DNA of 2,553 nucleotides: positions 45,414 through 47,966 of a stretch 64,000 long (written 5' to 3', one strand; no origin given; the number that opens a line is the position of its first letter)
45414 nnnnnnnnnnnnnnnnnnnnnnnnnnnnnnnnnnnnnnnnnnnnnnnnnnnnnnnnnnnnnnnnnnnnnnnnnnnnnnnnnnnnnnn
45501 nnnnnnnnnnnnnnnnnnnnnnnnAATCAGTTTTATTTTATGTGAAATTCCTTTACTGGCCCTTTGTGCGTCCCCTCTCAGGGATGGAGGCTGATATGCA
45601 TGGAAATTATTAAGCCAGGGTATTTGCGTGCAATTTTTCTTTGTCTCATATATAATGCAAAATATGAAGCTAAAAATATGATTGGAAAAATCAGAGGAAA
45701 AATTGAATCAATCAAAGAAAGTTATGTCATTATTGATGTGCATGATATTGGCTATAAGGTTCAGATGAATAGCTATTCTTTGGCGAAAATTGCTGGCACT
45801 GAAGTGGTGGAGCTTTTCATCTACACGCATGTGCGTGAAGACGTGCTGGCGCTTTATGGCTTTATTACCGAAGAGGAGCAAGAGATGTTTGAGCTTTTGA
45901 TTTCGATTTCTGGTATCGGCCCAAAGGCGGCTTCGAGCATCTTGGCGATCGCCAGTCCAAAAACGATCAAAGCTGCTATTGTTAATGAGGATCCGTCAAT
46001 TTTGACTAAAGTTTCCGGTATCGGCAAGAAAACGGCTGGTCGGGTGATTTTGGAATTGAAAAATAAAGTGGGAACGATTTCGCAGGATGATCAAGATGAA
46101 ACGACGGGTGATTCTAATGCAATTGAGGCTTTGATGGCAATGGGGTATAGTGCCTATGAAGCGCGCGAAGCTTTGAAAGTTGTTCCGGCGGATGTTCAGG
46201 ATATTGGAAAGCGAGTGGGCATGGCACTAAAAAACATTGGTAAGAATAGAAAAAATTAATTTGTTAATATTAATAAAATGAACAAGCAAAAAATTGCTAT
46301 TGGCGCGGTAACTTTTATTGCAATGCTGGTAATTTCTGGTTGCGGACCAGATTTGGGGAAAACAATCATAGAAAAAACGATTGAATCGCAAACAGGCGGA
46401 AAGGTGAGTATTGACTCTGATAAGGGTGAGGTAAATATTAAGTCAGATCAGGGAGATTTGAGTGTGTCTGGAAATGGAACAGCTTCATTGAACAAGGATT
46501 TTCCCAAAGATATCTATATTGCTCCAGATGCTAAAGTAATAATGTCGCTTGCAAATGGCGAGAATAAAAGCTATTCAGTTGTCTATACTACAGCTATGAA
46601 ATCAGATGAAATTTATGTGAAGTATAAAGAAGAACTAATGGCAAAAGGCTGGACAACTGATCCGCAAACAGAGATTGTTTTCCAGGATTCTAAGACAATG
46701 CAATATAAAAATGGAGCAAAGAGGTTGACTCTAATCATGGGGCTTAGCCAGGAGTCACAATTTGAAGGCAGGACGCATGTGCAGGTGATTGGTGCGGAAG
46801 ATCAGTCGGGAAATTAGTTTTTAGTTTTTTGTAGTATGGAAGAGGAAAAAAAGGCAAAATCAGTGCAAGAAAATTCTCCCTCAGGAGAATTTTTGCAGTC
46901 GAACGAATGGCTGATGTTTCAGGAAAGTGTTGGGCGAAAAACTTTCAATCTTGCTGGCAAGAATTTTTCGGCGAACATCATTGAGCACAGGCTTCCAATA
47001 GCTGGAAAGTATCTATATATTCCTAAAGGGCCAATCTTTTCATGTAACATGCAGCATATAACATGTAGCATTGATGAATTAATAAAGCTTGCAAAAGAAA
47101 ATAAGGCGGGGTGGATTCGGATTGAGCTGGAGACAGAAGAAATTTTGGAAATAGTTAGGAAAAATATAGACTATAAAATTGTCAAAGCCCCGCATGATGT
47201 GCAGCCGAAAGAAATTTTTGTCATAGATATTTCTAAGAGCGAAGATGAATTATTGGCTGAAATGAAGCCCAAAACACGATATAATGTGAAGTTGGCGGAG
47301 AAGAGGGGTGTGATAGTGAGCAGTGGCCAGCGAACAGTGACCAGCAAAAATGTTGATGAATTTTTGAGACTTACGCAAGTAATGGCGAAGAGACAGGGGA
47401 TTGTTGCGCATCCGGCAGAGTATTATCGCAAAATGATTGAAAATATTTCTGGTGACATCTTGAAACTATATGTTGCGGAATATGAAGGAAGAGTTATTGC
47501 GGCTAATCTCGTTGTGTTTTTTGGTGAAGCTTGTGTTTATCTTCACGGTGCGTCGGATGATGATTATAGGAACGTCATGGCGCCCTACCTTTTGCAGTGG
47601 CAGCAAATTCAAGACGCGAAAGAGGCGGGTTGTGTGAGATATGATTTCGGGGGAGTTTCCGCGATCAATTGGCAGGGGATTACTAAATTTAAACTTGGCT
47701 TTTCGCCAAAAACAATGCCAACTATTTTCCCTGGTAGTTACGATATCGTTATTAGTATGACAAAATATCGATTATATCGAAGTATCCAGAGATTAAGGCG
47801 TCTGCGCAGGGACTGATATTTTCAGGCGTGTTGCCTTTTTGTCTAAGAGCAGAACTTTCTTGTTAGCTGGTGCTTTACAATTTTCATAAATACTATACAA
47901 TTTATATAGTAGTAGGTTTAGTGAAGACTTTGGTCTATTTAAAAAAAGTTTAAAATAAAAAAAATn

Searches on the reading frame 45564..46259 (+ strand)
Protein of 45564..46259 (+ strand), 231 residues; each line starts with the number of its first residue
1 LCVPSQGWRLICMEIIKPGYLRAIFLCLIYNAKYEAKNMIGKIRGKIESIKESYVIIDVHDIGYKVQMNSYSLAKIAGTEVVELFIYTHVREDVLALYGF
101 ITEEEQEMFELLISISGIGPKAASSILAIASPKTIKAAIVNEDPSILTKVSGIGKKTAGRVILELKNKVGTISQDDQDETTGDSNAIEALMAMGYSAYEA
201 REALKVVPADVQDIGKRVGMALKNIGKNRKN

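Call 17: search_protein_families(library=pfam, proteins=[window:45564-46259:+], max_evalue=0.001)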
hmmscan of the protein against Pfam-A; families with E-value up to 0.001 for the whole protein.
window:45564-46259:+ (231 aa): 3 families
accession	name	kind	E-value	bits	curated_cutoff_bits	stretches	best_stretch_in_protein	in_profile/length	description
PF01330.27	RuvA_N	-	9.6e-19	67.7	23.6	1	39-99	1-61/61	RuvA N terminal domain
PF14520.12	HHH_5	-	7.6e-16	58.8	27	1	109-166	1-56/57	Helix-hairpin-helix domain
PF00633.29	HHH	-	9.9e-09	35.1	24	0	139-162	5-28/30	Helix-hairpin-helix motif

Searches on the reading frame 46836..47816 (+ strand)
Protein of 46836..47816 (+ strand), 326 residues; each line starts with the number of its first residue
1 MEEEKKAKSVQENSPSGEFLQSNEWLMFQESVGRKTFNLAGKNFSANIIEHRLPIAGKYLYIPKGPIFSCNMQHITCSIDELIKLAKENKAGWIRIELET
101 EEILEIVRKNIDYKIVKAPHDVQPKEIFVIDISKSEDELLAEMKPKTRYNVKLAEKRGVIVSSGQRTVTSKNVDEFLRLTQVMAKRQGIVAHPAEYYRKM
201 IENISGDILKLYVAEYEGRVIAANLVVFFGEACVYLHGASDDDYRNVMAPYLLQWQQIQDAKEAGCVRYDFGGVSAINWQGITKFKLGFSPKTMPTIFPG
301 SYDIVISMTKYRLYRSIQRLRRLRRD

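Call 19: search_protein_families(library=pfam, proteins=[window:46836-47816:+], max_evalue=0.001)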
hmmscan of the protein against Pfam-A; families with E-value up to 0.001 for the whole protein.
window:46836-47816:+ (326 aa): 2 families
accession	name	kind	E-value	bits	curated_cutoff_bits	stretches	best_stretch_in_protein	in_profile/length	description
PF02388.22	FemAB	-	1.6e-43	149.5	24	3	219-318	306-405/406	FemAB family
PF13480.13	Acetyltransf_6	-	9.1e-16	58.7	22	1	146-273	2-136/143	Acetyltransferase (GNAT) domain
